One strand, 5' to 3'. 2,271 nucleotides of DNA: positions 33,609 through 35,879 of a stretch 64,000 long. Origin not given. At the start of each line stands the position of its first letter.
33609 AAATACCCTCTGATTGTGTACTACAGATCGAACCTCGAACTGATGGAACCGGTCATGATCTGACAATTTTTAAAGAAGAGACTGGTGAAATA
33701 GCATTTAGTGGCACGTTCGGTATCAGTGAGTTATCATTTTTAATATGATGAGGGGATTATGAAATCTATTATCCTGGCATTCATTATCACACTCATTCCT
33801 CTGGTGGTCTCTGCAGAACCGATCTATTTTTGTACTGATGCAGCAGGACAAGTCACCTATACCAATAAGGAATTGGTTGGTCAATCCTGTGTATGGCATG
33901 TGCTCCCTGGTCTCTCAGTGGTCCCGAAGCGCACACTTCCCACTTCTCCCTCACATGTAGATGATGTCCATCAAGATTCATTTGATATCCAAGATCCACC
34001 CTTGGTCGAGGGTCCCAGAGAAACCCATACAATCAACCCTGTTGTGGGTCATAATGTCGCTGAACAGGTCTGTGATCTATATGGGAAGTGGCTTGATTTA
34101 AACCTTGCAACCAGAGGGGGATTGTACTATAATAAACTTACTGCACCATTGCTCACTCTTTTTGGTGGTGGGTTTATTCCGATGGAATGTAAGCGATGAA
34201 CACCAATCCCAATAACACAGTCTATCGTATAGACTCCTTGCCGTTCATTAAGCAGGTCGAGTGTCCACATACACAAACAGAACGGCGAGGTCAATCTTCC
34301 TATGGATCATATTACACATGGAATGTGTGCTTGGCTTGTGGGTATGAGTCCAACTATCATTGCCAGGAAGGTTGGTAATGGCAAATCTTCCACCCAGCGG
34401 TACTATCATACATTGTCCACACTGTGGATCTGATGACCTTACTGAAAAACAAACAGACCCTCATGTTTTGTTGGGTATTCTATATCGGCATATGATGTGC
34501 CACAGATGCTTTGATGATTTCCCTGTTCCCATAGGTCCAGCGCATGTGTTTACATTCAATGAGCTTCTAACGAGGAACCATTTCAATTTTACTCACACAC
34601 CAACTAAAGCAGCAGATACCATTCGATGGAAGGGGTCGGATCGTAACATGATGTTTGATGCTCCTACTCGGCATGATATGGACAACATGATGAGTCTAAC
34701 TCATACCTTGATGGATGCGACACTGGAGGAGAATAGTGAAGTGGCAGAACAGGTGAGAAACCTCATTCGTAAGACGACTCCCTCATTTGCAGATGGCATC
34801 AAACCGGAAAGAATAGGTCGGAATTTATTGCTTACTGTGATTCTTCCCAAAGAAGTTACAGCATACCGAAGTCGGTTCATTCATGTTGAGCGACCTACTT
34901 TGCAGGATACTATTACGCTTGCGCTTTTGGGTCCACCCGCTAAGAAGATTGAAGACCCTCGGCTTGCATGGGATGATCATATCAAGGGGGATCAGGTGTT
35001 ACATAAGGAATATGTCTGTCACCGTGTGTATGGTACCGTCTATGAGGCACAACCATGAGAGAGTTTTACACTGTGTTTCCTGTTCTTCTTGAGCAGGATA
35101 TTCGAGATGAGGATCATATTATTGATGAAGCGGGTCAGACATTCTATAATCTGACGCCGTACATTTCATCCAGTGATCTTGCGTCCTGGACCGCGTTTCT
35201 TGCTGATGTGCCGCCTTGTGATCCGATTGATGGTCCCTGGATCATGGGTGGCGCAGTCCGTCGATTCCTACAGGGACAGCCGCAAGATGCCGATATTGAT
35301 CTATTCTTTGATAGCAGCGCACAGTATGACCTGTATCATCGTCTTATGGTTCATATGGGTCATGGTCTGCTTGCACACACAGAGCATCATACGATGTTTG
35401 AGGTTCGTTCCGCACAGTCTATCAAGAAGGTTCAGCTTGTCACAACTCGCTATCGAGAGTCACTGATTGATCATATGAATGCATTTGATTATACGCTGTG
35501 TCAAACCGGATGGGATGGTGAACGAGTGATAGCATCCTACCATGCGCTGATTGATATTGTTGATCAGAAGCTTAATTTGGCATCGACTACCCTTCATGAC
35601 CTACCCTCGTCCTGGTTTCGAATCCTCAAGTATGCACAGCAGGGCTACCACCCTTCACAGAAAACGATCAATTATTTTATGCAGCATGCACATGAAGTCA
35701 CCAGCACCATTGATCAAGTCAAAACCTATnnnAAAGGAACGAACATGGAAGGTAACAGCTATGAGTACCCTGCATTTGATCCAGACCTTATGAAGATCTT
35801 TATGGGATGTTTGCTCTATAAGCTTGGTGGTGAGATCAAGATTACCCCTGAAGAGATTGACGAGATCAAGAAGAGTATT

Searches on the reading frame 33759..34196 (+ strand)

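Call 73: search_protein_families(library=pfam, proteins=[window:33759-34196:+], max_evalue=0.01)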
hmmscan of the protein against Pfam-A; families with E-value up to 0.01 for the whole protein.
window:33759-34196:+ (146 aa): 1 family
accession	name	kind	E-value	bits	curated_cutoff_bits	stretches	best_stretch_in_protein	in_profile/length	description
PF13511.11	DUF4124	-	0.00058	20.5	22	1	12-37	4-29/56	Domain of unknown function (DUF4124)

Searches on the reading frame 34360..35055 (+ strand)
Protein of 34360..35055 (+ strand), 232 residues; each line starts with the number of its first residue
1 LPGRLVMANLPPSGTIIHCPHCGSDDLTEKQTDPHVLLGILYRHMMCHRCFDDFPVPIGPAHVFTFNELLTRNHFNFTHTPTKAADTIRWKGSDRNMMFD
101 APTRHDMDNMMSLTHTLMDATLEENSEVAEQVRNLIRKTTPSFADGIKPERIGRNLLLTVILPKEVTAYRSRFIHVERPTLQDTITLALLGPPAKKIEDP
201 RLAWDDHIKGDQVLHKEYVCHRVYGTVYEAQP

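Call 73: search_protein_families(library=pfam, proteins=[window:34360-35055:+], max_evalue=0.01)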
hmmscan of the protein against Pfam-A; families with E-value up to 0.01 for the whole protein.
window:34360-35055:+ (232 aa): 1 family
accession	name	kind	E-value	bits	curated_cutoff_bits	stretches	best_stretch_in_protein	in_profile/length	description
PF14354.12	Lar_restr_allev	-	0.0062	17.2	28.6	0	18-50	5-31/58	Restriction alleviation protein Lar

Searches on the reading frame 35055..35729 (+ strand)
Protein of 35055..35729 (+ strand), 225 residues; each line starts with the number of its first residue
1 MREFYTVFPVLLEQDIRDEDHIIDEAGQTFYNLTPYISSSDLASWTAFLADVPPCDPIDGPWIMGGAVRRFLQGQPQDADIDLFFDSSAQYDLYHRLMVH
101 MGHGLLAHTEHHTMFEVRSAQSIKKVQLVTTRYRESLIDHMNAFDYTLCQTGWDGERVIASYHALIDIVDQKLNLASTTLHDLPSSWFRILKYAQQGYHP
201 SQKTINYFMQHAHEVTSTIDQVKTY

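Call 73: search_protein_families(library=pfam, proteins=[window:35055-35729:+], max_evalue=0.01)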
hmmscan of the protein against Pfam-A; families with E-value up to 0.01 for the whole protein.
window:35055-35729:+ (225 aa): 1 family
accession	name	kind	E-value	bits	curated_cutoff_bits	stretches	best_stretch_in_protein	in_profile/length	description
PF01743.26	PolyA_pol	-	0.0036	18.1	23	1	62-142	2-77/126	Poly A polymerase head domain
